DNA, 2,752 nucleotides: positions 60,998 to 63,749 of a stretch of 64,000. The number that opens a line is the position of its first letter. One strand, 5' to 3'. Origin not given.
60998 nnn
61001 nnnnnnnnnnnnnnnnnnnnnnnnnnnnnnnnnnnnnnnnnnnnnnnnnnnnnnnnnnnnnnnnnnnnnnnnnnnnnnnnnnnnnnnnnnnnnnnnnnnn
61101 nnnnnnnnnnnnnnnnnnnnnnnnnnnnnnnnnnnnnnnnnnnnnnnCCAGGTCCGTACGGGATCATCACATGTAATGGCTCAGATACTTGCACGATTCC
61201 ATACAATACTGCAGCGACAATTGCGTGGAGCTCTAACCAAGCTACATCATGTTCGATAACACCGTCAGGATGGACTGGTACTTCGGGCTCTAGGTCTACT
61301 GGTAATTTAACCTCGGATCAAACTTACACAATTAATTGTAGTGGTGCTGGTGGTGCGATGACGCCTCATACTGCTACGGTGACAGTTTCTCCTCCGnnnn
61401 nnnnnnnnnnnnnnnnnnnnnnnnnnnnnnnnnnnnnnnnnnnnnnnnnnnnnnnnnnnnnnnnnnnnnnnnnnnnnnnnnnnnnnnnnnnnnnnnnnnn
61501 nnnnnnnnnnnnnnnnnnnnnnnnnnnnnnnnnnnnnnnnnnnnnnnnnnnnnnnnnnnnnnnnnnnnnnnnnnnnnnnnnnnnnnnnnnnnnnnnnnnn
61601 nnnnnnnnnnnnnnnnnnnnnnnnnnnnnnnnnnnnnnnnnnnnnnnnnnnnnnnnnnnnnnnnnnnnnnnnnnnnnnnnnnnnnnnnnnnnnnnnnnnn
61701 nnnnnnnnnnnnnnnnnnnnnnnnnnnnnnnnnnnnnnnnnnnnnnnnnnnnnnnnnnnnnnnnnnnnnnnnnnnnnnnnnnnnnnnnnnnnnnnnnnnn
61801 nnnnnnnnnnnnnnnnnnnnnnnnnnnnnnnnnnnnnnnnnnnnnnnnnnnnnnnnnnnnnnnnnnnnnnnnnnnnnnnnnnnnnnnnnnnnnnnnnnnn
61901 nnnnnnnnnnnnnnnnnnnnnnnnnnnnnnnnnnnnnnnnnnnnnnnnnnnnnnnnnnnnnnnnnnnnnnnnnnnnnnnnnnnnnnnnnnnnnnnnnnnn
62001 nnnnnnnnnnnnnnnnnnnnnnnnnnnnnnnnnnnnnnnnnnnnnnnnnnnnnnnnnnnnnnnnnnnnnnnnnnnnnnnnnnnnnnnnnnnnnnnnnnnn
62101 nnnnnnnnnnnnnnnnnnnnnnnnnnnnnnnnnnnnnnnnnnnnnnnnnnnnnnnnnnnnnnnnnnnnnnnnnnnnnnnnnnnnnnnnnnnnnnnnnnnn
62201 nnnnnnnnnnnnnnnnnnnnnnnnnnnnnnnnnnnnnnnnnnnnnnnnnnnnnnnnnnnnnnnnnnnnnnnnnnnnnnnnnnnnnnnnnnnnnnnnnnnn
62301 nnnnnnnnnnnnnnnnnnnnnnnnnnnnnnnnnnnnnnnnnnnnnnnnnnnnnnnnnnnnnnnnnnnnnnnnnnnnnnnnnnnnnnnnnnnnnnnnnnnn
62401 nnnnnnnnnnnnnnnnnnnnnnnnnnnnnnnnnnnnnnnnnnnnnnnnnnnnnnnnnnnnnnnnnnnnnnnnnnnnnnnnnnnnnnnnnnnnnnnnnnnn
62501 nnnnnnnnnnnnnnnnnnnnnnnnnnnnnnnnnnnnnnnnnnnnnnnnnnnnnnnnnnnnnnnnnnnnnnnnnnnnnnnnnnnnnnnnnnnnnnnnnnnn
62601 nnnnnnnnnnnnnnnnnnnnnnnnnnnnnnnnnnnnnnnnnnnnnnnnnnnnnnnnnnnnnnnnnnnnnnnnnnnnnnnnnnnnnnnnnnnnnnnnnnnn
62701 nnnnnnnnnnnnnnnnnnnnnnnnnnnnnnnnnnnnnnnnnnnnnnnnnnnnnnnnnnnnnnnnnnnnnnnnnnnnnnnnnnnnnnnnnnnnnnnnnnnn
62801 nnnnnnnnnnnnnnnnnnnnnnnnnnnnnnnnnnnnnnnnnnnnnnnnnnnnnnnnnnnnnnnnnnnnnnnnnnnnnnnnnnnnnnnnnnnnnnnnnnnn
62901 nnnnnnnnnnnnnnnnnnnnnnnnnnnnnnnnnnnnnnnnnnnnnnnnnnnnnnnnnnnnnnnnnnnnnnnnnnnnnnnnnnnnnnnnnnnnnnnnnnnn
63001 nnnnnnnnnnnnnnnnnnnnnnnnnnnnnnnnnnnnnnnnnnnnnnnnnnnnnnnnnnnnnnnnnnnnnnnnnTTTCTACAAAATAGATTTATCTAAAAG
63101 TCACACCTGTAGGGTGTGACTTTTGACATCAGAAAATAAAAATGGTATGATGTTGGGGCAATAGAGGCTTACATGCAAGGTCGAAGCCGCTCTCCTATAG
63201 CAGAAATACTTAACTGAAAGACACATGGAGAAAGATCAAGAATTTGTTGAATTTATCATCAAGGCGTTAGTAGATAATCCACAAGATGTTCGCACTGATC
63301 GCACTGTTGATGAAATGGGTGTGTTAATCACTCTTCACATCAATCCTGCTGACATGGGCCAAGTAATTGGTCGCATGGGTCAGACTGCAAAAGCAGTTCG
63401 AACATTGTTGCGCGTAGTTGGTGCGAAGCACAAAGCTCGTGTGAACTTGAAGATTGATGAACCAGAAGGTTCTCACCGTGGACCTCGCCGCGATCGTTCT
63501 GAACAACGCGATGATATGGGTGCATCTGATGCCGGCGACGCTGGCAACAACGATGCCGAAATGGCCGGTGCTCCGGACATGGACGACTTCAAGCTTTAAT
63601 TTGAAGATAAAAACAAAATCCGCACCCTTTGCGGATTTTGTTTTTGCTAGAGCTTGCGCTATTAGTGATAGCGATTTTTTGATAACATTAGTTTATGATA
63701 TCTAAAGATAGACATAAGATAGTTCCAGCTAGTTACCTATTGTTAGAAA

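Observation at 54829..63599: ~8-kb cluster of secreted giant repeat proteins inserted between rpsP and the KH-protein gene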

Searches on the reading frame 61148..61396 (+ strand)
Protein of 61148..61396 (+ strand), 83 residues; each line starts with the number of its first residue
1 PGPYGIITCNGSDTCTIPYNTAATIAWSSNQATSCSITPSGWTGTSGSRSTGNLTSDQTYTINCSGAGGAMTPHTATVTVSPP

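Call 68: search_solved_structures(query=A6, max_evalue=10)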
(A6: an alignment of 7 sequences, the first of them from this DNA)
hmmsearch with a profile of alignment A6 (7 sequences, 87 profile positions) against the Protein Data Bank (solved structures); distinct sequences matched with E-value up to 10: 0.

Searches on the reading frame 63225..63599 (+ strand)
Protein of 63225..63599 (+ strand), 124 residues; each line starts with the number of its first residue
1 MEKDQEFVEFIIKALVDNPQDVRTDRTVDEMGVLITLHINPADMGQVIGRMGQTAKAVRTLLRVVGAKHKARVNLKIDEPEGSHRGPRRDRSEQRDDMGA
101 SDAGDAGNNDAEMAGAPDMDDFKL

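Call 3: search_protein_families(library=pfam, proteins=[window:63225-63599:+], max_evalue=0.1)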
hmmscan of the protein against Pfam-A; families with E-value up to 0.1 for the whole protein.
window:63225-63599:+ (124 aa): 3 families
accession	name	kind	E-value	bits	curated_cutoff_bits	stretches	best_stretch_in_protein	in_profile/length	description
PF13083.13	KH_KhpA-B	-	2.4e-21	75.8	32.1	1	5-77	1-73/73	KhpA/KhpB, KH domain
PF07650.23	KH_2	-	0.026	14.8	22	1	36-77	28-70/78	KH domain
PF09063.15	Phage_coat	-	0.079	13.3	25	0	26-79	13-61/127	Phage PP7 coat protein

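Call 4: search_protein_families(library=ncbifam, proteins=[window:63225-63599:+], max_evalue=0.1)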
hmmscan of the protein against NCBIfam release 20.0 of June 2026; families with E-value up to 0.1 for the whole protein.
window:63225-63599:+ (124 aa): 4 families
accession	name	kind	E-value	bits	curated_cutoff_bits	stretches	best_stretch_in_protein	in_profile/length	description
NF001748.0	PRK00468.1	equivalog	8.1e-19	67.8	106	1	6-77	3-74/75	KH domain-containing protein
NF002761.0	PRK02821.1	equivalog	5.9e-18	64.6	106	1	6-75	4-72/77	RNA-binding protein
NF002201.0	PRK01064.1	equivalog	3.1e-16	59.6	85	1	5-79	2-76/78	hypothetical protein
NF041568.1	Jag_EloR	equivalog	3.6e-05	23.8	145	1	3-78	61-133/203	RNA-binding cell elongation regulator Jag/EloR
